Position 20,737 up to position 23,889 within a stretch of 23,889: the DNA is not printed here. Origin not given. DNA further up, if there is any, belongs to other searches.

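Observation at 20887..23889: A stop-free ORF of at least 1001 codons, missing from the ORF track, encodes a giant secreted protein I cannot assign to a family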

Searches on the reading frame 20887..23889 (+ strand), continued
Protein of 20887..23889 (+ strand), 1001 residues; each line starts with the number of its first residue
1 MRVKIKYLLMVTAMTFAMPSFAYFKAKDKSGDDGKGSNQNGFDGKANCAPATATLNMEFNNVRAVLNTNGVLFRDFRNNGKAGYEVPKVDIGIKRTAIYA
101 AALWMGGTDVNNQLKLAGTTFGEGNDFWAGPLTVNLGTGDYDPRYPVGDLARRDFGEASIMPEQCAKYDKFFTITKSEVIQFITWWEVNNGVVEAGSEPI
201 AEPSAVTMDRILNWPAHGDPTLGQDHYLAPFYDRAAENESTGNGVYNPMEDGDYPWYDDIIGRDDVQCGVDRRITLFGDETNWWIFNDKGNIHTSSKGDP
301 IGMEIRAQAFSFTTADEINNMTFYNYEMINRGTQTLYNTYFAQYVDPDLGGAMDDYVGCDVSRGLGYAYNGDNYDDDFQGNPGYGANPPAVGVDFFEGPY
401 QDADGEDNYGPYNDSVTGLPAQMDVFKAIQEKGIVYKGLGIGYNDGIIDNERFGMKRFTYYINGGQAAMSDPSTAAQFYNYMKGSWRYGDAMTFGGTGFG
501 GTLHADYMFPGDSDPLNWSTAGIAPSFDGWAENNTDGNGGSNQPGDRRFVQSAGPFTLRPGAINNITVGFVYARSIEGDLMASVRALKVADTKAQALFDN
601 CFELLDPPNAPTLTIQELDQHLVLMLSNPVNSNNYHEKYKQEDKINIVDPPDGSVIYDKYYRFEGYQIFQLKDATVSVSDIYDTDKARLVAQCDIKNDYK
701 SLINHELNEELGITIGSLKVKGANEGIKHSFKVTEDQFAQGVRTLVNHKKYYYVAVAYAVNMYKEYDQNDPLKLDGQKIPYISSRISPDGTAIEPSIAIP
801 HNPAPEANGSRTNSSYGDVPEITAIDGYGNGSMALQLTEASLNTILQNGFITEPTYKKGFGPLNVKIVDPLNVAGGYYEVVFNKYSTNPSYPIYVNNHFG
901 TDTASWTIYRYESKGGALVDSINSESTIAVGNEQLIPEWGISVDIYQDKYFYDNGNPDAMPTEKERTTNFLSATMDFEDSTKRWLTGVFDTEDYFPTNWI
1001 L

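Call 29: find_encoding_contigs(protein=P0196, flank=8000, max_places=1)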
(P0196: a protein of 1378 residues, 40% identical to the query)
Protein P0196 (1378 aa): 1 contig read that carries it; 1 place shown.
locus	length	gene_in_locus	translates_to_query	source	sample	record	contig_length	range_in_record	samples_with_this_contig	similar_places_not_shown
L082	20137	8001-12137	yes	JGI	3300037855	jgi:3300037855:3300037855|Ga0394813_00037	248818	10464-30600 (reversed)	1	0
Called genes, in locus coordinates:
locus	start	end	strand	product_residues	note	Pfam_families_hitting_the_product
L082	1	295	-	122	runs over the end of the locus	-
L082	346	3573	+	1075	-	PF00580:UvrD-helicase, PF13245:AAA_19 (weak), PF13361:UvrD_C, PF13538:UvrD_C_2 (faint)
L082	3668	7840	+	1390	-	-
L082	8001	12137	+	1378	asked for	-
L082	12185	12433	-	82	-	PF09905:VF530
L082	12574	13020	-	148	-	-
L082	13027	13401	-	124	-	PF13564:DoxX_2 (weak)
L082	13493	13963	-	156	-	PF00027:cNMP_binding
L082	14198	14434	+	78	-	-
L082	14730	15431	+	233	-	-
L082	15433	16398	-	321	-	PF13489:Methyltransf_23, PF13847:Methyltransf_31 (weak)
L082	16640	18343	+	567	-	PF23598:LRR_14, PF12799:LRR_4 (faint), PF00560:LRR_1 (faint), PF13855:LRR_8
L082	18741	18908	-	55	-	-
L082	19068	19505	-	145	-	PF13564:DoxX_2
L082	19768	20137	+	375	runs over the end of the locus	PF25917:BSH_RND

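Call 30: find_encoding_contigs(protein=P0265, flank=8000, max_places=1)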
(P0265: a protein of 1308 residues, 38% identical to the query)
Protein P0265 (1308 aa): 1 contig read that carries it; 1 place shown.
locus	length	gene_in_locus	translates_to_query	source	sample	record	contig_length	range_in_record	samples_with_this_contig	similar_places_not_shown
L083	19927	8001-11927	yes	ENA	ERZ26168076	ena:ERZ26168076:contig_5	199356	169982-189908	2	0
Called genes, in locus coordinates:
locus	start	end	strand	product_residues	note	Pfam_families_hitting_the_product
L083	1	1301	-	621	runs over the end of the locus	PF01558:POR, PF01855:POR_N, PF17147:PFOR_II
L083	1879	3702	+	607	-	PF25058:ARM_TT21 (faint), PF07719:TPR_2 (faint), PF13174:TPR_6 (faint), PF13428:TPR_14 (faint), PF13432:TPR_16 (faint), PF14559:TPR_19 (faint)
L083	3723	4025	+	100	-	PF14114:DUF4286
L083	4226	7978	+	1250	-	PF13620:CarboxypepD_reg, PF13715:CarbopepD_reg_2, PF07715:Plug, PF14905:OMP_b-brl_3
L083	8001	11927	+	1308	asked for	-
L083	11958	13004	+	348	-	PF19572:PorV (weak), PF18990:DUF5723 (faint)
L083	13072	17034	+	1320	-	-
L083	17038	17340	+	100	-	PF03992:ABM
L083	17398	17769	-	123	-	-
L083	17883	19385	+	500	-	-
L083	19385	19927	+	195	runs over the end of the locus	PF00551:Formyl_trans_N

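Call 31: find_encoding_contigs(protein=P0176, flank=8000, max_places=1)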
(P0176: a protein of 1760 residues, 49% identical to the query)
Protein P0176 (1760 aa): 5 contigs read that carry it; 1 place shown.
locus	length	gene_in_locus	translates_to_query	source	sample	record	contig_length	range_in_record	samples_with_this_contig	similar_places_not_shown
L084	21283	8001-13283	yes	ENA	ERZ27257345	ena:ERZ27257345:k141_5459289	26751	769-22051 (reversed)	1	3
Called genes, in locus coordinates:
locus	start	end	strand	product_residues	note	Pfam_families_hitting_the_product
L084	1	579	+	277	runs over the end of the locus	PF03793:PASTA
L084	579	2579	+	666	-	PF18962:Por_Secre_tail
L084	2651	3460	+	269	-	PF00929:RNase_T, PF13482:RNase_H_2 (faint), PF20600:ExoX-like_C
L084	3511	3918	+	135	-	-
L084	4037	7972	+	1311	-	PF13620:CarboxypepD_reg, PF07715:Plug (weak)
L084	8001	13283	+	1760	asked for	-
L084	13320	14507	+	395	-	-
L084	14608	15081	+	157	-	PF03449:GreA_GreB_N, PF01272:GreA_GreB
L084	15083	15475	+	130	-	PF11969:DcpS_C, PF01230:HIT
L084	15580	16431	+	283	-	PF00456:Transketolase_N, PF02775:TPP_enzyme_C (faint), PF00676:E1_dh, PF13292:DXP_synthase_N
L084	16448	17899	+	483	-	PF03739:LptF_LptG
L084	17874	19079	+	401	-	PF00534:Glycos_transf_1, PF13692:Glyco_trans_1_4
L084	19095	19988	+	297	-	PF03193:RsgA_GTPase (faint), PF00071:Ras (faint), PF00350:Dynamin_N (faint), PF01926:MMR_HSR1, PF02421:FeoB_N, PF00009:GTP_EFTU (weak), PF07650:KH_2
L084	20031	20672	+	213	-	PF00730:HhH-GPD, PF00633:HHH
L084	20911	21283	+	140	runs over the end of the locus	PF00237:Ribosomal_L22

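Call 32: predict_structure(alignment_id=A1)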
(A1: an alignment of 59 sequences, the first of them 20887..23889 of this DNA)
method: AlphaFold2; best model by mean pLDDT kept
length: 1001 residues; sequences in the alignment: 59
mean_pLDDT: 69.4   pTM: 0.64
mean pLDDT of the five models: 69.4, 65.9, 62.6, 51.6, 45.7
residues with pLDDT >= 90: 36; 70-90: 542; 50-70: 257; < 50: 166
segments of 3 or more residues with pLDDT < 50: 17-44, 398-415, 432-453, 707-712, 802-817, 826-833, 891-899, 950-972, 977-1001
pLDDT, mean of each block of 10 residues (from residue 1): 59 53 28 31 57 80 81 65 74 78 84 76 72 89 68 84 88 87 87 71 88 89 87 83 88 77 56 66 84 51 85 71 86 83 85 80 79 79 83 67 41 48 51 40 38 66 85 84 86 64 67 64 66 58 78 79 82 79 83 71 74 78 81 81 72 78 89 78 82 79 55 58 76 85 76 89 78 69 76 78 37 43 49 58 69 63 60 66 64 47 74 79 75 70 64 41 35 48 29 31 27
secondary structure, 60 per line:
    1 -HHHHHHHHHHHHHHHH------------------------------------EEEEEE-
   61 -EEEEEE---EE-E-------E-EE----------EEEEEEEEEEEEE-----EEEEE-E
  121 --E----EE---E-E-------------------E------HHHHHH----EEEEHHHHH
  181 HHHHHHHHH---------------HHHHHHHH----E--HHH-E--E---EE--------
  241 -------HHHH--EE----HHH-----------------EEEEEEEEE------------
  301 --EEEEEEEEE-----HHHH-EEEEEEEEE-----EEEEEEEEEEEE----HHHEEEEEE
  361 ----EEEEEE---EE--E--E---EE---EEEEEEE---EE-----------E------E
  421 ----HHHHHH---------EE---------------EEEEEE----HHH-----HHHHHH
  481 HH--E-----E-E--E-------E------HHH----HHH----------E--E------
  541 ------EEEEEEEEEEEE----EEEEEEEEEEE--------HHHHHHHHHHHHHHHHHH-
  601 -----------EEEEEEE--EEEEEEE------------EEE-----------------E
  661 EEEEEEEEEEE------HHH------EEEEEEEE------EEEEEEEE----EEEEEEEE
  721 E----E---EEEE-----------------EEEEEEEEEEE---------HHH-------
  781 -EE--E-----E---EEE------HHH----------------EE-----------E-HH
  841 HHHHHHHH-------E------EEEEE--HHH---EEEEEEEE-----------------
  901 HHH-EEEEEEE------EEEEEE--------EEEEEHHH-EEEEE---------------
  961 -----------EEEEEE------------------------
elements in order (helices of 4 or more, strands of 3 or more residues): H2-17 E54-59 E62-67 E96-108 E114-118 H162-167 E172-175 H176-189 H205-212 H248-251 E280-288 E303-311 H317-320 E322-330 E336-347 E355-360 E365-370 E390-396 H425-430 E457-462 H475-482 E547-558 E563-573 H582-599 E612-618 E621-627 E640-642 E660-671 E687-694 E701-708 E713-721 E730-733 E751-761 E796-798 H839-848 E863-867 E876-883 E905-911 E918-923 E932-936 E941-945 E972-977

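Call 35: fold_search(model_id=the predicted structure, library=pdb)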
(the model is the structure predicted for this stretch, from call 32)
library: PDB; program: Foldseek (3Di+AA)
matches with E <= 10: 411; with E <= 0.001: 1
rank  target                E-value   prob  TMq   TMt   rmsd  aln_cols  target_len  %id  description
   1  6ggy_A                4.5e-04  0.98  0.13  0.14  11.8       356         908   10  Paenibacillus sp. YM1 laminaribiose phosphorylase with sulphate bound (released 2018-06-13)
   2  6ggy_B                1.7e-03  0.95  0.13  0.14  11.8       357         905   10  Paenibacillus sp. YM1 laminaribiose phosphorylase with sulphate bound (released 2018-06-13)
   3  8jd7_A                1.7e-03  0.84  0.14  0.24  26.6       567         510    7  endo-1,3-fucanase GH174A (released 2024-05-15)
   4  6gh3_A                1.8e-03  0.97  0.13  0.14  11.4       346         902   10  Paenibacillus sp. YM1 laminaribiose phosphorylase with alpha-man-1-phosphate bound (released 2018-06-13)
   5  8ic6_B                2.0e-03  0.89  0.13  0.15  17.4       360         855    9  exo-beta-D-arabinanase ExoMA2 from Microbacterium arabinogalactanolyticum in complex with Tris (released 2023-08-16)
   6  7w2s                  2.2e-03  0.92  0.12  0.15  10.6       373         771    8  Crystal structure of TxGH116 E730A mutant from Thermoanaerobacterium xylanolyticum with glucose (released 2022-04-06)
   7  8ic6_A                2.4e-03  0.89  0.15  0.17  17.6       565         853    8  exo-beta-D-arabinanase ExoMA2 from Microbacterium arabinogalactanolyticum in complex with Tris (released 2023-08-16)
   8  6gh3_B                2.7e-03  0.94  0.12  0.14  12.0       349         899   10  Paenibacillus sp. YM1 laminaribiose phosphorylase with alpha-man-1-phosphate bound (released 2018-06-13)
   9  3acs_A                2.7e-03  0.91  0.12  0.14  11.3       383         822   10  Crystal Structure of Cellvibrio gilvus Cellobiose Phosphorylase W488F mutant (released 2010-12-22)
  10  9ju0_CCC              3.1e-03  0.97  0.13  0.15  11.1       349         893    9  C-terminally truncated dextran dextrinase bound with acarbose (released 2025-09-03)
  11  9ju0_AAA              5.1e-03  0.96  0.13  0.15  10.5       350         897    9  C-terminally truncated dextran dextrinase bound with acarbose (released 2025-09-03)
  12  3rrs_A                5.4e-03  0.80  0.12  0.14  14.0       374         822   11  Crystal structure analysis of cellobiose phosphorylase from Cellulomonas uda (released 2012-05-09)
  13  9ju0_BBB              5.7e-03  0.96  0.13  0.15  11.5       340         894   11  C-terminally truncated dextran dextrinase bound with acarbose (released 2025-09-03)
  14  8i5r                  5.7e-03  0.94  0.14  0.18   8.4       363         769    8  Crystal structure of TxGH116 D593N acid/base mutant from Thermoanaerobacterium xylanolyticum (released 2023-05-03)
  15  8ho8_A                6.0e-03  0.93  0.13  0.15  10.6       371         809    9  The cryo-EM structure of cellobiose phosphorylase from Clostridium thermocellum in complex with cellobiose (released 2023-12-13)
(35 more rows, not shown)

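Call 38: search_protein_families(library=ncbifam, proteins=[L045:12216-13256:+, L083:11958-13004:+, L084:13320-14507:+, L083:13072-17034:+, L082:3668-7840:+, L083:4226-7978:+], max_evalue=0.01)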
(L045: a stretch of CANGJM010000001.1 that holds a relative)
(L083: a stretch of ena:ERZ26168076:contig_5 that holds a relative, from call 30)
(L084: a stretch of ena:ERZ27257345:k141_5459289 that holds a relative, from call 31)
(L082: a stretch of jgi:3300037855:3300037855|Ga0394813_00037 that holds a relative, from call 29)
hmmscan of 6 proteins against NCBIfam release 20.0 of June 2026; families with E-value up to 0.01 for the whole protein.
L045:12216-13256:+ (346 aa): 3 families
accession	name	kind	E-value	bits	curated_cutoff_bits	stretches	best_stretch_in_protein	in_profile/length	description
NF008177.0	PRK10925.1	equivalog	5.7e-63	212.5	363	1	32-231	3-204/206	superoxide dismutase [Mn]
NF007832.0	PRK10543.1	equivalog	4.3e-46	156.9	348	1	32-228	3-190/193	superoxide dismutase [Fe]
NF041312.1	Superox_dis_Halo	equivalog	5.2e-33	114.7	300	1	34-232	2-191/196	superoxide dismutase [Mn]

L083:11958-13004:+ (348 aa): 6 families
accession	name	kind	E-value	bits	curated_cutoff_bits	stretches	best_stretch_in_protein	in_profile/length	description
NF033709.1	PorV_fam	subfamily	1.1e-39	137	90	1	31-344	3-323/326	PorV/PorQ family protein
NF033710.1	T9SS_OM_PorV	equivalog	1.5e-18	67.1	250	1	29-207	23-214/367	type IX secretion system outer membrane channel protein PorV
NF033711.1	T9SS_PorQ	equivalog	1e-14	54.4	220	1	63-200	58-190/335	type IX secretion system protein PorQ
NF052325.1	PorVQ2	equivalog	1.2e-08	34.3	325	1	41-315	36-323/354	putative type IX sorting system protein PorV2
NF053685.1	BamG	equivalog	9.7e-05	21.6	250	1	164-329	180-366/397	BamG family beta-barrel-assembly machinery protein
TIGR03519.1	T9SS_PorP_fam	subfamily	0.0017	17.9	90.55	0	227-311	185-267/292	PorP/SprF family type IX secretion system membrane protein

L084:13320-14507:+ (395 aa): 3 families
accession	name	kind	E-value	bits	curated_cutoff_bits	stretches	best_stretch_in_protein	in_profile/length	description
NF033709.1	PorV_fam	subfamily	1.3e-32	113.7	90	1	34-386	2-317/326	PorV/PorQ family protein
NF033710.1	T9SS_OM_PorV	equivalog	2.3e-12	46.8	250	1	18-222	8-213/367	type IX secretion system outer membrane channel protein PorV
NF033711.1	T9SS_PorQ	equivalog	2.2e-11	43.4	220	1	64-216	55-190/335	type IX secretion system protein PorQ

L083:13072-17034:+ (1320 aa): 2 families
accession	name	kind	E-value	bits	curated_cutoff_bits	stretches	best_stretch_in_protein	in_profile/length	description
NF052228.1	T9SS_PorZ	equivalog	0.00012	20.7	260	1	1208-1309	661-753/757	type IX secretion system anionic LPS delivery protein PorZ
NF005176.1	PRK06655.1-1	equivalog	0.0042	17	230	1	1235-1304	83-155/197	flagellar hook assembly protein FlgD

L082:3668-7840:+ (1390 aa): 3 families
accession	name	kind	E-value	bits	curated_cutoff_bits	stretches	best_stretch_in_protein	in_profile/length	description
NF052228.1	T9SS_PorZ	equivalog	1.9e-05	23.3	260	1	1284-1366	667-740/757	type IX secretion system anionic LPS delivery protein PorZ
TIGR04183.1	Por_Secre_tail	domain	0.00076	19.4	23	1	1312-1369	12-61/72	T9SS type A sorting domain-containing protein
NF033707.1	T9SS_sortase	equivalog_domain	0.0065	14.1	420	1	1286-1369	995-1078/1095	type IX secretion system sortase PorU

L083:4226-7978:+ (1250 aa): 9 families
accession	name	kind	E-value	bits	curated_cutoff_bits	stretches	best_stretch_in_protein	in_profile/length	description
NF010010.0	PRK13483.1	equivalog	1.3e-10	39.9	927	1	929-1027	443-546/660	ligand-gated channel protein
TIGR01779.1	TonB-B12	equivalog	3.4e-10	39.1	599.7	2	135-230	51-159/614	TonB-dependent vitamin B12 receptor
NF010012.0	PRK13486.1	equivalog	2.9e-05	22.6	924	0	935-1030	462-553/696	TonB-dependent receptor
NF010011.0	PRK13484.1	equivalog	3.5e-05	22.2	1197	1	934-1081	461-601/682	IreA family TonB-dependent siderophore receptor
NF007349.0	PRK09840.1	equivalog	5.6e-05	21.3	686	1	146-229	95-179/760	catecholate siderophore receptor Fiu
NF010038.0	PRK13513.1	equivalog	5.7e-05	21.8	942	0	934-1026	442-545/659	ligand-gated channel protein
NF049946.1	TonB_dep_CU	exception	0.00016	20.2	700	1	939-1077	487-620/683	TonB-dependent receptor, CU motif-type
NF049947.1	TonB_dep_PCPU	exception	0.0016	16.7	800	1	936-1031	481-575/685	TonB-dependent receptor, PCPU motif-type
NF053590.1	TonB_dep_TOL0244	equivalog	0.0045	15.7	645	0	882-1036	355-501/604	TOL_0244 family TonB-dependent receptor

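Call 40: search_solved_structures(query=A1, max_evalue=10, show_alignments=2)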
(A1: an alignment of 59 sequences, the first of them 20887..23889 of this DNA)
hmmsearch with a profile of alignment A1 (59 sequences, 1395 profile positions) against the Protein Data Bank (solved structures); distinct sequences matched with E-value up to 10: 1.
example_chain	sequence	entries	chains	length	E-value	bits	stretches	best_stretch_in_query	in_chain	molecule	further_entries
5m11_A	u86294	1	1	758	0.024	15.2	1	1316-1371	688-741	Immunoreactive 84kD antigen PG93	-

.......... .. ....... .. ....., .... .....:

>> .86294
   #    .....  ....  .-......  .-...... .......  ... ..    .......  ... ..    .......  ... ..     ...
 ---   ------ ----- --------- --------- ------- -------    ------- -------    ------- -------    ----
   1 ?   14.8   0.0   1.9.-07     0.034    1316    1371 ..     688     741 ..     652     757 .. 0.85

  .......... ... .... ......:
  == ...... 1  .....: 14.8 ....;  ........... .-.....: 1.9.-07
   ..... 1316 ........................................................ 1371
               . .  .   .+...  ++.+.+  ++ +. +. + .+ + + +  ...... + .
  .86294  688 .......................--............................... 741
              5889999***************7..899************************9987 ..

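Call 46: find_homologous_proteins(query=A2)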
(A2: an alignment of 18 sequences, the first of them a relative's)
Query A2 (18 sequences) (1308 aa, profile of the alignment): 2387 proteins with E <= 0.001 among 8000 candidates; the best 120 are listed.
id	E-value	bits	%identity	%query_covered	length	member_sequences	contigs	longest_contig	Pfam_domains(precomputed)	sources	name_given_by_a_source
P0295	0.0e+0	1758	40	97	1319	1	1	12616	-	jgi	jgi:hypothetical protein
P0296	0.0e+0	1755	40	100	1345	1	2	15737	-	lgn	-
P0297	0.0e+0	1745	40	100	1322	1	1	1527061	-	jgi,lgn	jgi:hypothetical protein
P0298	0.0e+0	1733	40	100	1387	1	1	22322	-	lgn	-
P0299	0.0e+0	1724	41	99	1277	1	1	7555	-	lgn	-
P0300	0.0e+0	1723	38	97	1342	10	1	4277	-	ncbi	-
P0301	0.0e+0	1710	39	100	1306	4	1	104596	-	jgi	jgi:hypothetical protein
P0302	0.0e+0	1709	40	100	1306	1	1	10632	-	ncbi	-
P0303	0.0e+0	1702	40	99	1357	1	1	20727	-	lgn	-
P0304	0.0e+0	1701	39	100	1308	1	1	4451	-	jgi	-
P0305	0.0e+0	1698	41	98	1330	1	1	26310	-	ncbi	-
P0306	0.0e+0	1695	37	100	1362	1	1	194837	-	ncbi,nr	ncbi:MAG: T9SS C-terminal target domain-containing protein [Bacteroidetes bacterium]|nr:T9SS C-termi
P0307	0.0e+0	1693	39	100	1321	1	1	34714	-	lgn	-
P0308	0.0e+0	1693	38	100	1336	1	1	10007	-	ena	-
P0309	0.0e+0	1692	39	97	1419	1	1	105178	-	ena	-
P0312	0.0e+0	1684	38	97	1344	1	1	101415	-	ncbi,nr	ncbi:MAG: T9SS type A sorting domain-containing protein [Bacteroidales bacterium]|nr:T9SS type A sor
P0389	0.0e+0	1640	38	100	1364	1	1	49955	-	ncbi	ncbi:T9SS C-terminal target domain-containing protein [candidate division KSB1 bacterium]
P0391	0.0e+0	1639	38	97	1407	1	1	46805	-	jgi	jgi:hypothetical protein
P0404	0.0e+0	1638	37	98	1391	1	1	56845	-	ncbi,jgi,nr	ncbi:MAG: T9SS type A sorting domain-containing protein [Chlorobi bacterium]|nr:T9SS type A sorting 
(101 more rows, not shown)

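Call 58: search_solved_structures(query=L001:14240-15367:+, max_evalue=1)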
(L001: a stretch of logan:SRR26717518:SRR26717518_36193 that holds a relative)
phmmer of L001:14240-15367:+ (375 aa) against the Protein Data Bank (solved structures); distinct sequences matched with E-value up to 1: 2.
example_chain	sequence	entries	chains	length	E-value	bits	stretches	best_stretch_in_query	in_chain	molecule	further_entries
8p94_I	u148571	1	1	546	0.019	17.1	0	296-358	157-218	Src substrate cortactin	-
1a5z_A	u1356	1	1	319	0.41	12.8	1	31-145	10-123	L-LACTATE DEHYDROGENASE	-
